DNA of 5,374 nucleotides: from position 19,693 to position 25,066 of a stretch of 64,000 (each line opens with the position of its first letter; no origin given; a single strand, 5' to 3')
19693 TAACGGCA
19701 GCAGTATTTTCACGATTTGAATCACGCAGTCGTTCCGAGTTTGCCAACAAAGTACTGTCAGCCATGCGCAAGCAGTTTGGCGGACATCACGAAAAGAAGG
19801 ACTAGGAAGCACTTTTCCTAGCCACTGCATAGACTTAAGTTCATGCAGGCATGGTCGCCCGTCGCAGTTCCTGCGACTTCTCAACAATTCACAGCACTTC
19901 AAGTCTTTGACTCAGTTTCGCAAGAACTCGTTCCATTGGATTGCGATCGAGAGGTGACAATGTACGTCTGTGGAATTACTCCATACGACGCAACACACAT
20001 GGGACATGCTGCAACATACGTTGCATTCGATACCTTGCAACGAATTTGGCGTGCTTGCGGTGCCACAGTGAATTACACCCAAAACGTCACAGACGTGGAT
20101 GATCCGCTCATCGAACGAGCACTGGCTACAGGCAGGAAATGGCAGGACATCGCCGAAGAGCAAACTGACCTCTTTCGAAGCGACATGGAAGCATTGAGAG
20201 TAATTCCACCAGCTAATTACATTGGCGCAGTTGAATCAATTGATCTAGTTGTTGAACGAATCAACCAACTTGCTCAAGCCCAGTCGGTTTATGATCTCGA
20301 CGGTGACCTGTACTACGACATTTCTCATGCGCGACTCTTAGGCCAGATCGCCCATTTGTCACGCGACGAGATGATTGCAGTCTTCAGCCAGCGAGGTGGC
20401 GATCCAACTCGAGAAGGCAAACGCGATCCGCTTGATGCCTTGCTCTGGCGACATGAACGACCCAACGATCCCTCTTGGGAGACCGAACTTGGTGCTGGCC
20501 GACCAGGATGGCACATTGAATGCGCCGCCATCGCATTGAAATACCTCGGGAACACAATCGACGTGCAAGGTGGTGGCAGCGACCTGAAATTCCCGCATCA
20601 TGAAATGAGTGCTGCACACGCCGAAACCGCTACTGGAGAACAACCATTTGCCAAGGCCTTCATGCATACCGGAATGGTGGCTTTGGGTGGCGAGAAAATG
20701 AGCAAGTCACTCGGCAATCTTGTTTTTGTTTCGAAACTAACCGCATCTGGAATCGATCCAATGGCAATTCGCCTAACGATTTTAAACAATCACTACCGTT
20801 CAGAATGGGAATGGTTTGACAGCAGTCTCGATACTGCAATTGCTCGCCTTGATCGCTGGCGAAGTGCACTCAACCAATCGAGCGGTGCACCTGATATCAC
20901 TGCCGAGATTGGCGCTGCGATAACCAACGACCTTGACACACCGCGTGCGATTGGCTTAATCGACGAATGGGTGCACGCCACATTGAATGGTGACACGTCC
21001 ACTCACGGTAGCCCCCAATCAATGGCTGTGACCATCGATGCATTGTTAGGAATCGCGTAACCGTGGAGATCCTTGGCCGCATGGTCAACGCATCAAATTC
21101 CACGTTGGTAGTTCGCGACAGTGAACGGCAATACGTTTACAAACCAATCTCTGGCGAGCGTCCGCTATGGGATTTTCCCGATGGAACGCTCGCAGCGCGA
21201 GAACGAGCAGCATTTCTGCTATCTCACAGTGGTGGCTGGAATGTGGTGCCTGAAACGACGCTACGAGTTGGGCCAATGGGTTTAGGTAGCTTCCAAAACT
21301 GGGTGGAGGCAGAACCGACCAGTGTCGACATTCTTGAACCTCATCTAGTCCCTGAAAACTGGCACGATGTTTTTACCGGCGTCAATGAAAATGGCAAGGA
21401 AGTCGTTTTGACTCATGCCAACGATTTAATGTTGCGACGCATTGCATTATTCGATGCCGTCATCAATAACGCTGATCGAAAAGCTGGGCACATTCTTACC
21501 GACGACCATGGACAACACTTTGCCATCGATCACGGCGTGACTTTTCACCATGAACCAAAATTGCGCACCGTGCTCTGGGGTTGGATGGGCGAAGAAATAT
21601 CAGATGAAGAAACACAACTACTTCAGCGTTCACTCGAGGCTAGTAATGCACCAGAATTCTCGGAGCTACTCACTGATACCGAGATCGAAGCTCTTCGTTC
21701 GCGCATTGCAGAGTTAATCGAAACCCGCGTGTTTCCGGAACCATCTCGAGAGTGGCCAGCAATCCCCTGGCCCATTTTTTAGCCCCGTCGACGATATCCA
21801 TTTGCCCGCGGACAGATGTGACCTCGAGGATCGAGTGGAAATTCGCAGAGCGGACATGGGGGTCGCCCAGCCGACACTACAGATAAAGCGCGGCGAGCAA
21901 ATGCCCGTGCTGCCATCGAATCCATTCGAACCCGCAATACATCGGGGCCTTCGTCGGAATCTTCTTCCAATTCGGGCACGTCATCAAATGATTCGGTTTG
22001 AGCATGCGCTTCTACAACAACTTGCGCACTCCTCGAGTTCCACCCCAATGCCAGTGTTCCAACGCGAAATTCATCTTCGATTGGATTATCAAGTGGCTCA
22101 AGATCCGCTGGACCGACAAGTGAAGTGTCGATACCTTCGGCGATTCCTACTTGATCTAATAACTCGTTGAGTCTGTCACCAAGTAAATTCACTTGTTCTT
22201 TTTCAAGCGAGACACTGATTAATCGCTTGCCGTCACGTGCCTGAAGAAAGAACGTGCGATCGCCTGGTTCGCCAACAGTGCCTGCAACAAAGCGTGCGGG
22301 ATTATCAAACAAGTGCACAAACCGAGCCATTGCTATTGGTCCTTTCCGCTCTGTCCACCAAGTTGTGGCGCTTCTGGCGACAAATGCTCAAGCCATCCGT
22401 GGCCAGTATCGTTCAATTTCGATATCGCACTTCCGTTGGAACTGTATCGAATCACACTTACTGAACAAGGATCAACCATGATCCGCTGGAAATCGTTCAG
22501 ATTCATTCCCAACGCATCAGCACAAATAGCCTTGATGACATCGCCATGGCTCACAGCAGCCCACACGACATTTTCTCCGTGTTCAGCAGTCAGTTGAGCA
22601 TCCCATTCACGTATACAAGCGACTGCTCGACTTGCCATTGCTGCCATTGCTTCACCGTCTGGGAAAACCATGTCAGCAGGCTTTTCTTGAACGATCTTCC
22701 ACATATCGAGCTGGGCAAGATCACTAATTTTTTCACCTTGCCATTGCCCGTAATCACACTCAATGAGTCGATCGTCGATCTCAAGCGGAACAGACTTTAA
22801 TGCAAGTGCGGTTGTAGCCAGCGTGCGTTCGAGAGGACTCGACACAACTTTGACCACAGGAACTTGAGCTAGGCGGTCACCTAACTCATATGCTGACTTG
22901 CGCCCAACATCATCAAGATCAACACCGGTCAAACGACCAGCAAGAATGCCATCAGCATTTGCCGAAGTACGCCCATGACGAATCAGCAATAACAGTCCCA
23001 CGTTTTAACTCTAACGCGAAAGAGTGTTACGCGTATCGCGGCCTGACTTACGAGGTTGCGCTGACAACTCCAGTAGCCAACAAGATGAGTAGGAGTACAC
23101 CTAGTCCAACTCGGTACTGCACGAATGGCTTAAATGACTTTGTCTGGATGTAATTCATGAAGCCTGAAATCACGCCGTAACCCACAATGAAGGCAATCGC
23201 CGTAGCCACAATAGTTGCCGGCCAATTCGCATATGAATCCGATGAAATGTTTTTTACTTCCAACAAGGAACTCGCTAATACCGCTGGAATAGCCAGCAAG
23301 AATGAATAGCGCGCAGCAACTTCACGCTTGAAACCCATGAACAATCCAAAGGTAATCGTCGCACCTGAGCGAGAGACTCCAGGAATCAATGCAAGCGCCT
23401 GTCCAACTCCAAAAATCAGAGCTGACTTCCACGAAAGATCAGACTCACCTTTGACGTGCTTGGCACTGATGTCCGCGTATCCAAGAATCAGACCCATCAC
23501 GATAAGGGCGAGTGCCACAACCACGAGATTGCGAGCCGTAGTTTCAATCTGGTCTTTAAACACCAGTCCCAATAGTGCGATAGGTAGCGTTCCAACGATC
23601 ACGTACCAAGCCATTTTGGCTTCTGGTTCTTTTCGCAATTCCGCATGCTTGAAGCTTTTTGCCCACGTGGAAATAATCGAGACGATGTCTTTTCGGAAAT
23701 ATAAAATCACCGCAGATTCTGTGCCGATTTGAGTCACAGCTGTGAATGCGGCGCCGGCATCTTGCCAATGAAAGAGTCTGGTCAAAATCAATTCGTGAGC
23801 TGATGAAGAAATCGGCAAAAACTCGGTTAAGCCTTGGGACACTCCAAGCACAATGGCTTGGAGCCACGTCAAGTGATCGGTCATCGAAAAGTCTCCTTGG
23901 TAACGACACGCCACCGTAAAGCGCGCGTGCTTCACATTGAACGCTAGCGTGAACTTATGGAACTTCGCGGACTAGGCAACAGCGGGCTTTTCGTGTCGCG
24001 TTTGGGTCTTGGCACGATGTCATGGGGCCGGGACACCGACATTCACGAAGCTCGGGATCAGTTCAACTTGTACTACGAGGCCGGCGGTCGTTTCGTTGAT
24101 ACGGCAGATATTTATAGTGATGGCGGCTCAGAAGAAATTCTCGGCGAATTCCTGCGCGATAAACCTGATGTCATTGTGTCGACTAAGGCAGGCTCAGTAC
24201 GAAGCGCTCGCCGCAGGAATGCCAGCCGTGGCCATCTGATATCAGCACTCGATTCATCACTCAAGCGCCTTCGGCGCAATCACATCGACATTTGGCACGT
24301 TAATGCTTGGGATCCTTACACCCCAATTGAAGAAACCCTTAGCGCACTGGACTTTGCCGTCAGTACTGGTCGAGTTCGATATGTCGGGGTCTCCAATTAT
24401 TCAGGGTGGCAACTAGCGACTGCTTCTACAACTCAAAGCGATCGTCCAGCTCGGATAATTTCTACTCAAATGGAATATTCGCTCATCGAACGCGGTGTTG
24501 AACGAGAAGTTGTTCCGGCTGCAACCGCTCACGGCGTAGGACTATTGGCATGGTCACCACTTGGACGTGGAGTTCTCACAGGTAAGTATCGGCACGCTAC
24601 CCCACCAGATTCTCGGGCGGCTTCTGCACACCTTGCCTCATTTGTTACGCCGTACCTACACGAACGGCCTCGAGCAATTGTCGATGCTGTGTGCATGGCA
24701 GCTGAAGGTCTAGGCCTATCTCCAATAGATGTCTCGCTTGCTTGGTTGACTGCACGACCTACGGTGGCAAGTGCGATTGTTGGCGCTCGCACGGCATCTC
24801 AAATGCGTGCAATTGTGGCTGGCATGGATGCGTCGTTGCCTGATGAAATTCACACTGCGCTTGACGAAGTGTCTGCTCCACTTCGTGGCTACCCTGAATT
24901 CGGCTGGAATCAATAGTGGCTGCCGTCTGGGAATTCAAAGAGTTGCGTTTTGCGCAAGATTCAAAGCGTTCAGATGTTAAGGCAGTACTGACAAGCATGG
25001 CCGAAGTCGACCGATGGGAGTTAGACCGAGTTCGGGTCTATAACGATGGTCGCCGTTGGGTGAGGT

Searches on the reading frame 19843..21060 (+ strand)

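Call 50: search_protein_families(library=pfam, max_evalue=0.000001, proteins=[window:19843-21060:+])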
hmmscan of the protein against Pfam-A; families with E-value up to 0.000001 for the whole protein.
window:19843-21060:+ (405 aa): 3 families
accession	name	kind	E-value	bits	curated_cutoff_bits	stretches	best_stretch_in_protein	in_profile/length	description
PF01406.26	tRNA-synt_1e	-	1.1e-86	291.4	27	1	35-332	7-299/301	tRNA synthetases class I (C) catalytic domain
PF00133.28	tRNA-synt_1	-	1.9e-07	30.7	22.7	0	240-323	330-412/414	tRNA synthetases class I (I, L, M and V)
PF09334.17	tRNA-synt_1g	-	3.7e-07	29.7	20.1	0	262-317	305-358/391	tRNA synthetases class I (M)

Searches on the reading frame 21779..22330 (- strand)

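Call 50: search_protein_families(library=pfam, max_evalue=0.000001, proteins=[window:21779-22330:-])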
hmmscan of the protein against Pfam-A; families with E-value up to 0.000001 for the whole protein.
window:21779-22330:- (183 aa): 1 family
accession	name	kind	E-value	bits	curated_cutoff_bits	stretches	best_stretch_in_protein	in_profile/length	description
PF11290.13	DUF3090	-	9e-61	205.1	27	1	6-173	1-170/170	Protein of unknown function (DUF3090)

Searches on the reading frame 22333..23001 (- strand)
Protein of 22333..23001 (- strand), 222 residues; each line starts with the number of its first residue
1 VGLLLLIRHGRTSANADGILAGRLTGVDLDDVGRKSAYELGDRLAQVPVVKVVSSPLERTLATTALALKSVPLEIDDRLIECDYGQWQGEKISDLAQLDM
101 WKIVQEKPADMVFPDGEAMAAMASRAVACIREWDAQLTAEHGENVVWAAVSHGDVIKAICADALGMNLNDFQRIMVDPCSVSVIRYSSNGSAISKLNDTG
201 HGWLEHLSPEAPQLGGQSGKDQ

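Call 50: search_protein_families(library=pfam, max_evalue=0.000001, proteins=[window:22333-23001:-])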
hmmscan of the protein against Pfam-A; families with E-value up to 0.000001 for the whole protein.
window:22333-23001:- (222 aa): 1 family
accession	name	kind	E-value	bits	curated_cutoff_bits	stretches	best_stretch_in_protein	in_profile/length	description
PF00300.27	His_Phos_1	-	1.2e-46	159.3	21.7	1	4-199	1-194/194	Histidine phosphatase superfamily (branch 1)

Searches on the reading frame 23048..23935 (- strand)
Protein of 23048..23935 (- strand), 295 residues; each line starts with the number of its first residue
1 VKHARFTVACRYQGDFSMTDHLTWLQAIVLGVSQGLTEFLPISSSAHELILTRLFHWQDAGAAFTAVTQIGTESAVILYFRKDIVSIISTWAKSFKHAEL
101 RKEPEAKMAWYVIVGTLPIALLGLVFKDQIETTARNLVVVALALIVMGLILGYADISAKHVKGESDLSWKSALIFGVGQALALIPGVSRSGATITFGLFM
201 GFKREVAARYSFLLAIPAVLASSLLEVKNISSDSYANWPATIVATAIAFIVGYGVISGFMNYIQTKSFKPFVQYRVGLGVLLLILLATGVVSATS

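Call 51: search_protein_families(library=pfam, max_evalue=0.000001, proteins=[window:23048-23935:-])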
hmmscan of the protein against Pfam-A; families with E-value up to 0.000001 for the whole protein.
window:23048-23935:- (295 aa): 1 family
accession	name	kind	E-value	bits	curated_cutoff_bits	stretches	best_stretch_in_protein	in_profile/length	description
PF02673.24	BacA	-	3e-83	279.9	33.4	1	27-281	1-257/257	Bacitracin resistance protein BacA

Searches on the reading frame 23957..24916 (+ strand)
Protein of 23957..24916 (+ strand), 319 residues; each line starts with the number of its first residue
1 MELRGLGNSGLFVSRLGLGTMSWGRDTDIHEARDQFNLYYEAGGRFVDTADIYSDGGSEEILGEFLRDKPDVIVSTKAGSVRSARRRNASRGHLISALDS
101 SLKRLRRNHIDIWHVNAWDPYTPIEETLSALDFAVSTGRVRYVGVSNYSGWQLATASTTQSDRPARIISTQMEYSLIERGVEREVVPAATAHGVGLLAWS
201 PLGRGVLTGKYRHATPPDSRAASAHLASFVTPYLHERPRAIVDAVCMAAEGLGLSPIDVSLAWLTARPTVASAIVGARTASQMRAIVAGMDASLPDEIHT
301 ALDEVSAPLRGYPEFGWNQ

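Call 51: search_protein_families(library=pfam, max_evalue=0.000001, proteins=[window:23957-24916:+])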
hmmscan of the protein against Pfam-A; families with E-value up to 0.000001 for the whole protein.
window:23957-24916:+ (319 aa): 1 family
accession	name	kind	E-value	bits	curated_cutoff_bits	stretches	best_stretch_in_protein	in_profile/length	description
PF00248.27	Aldo_ket_red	-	2.4e-64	217.7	24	1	15-306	1-290/291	Aldo/keto reductase family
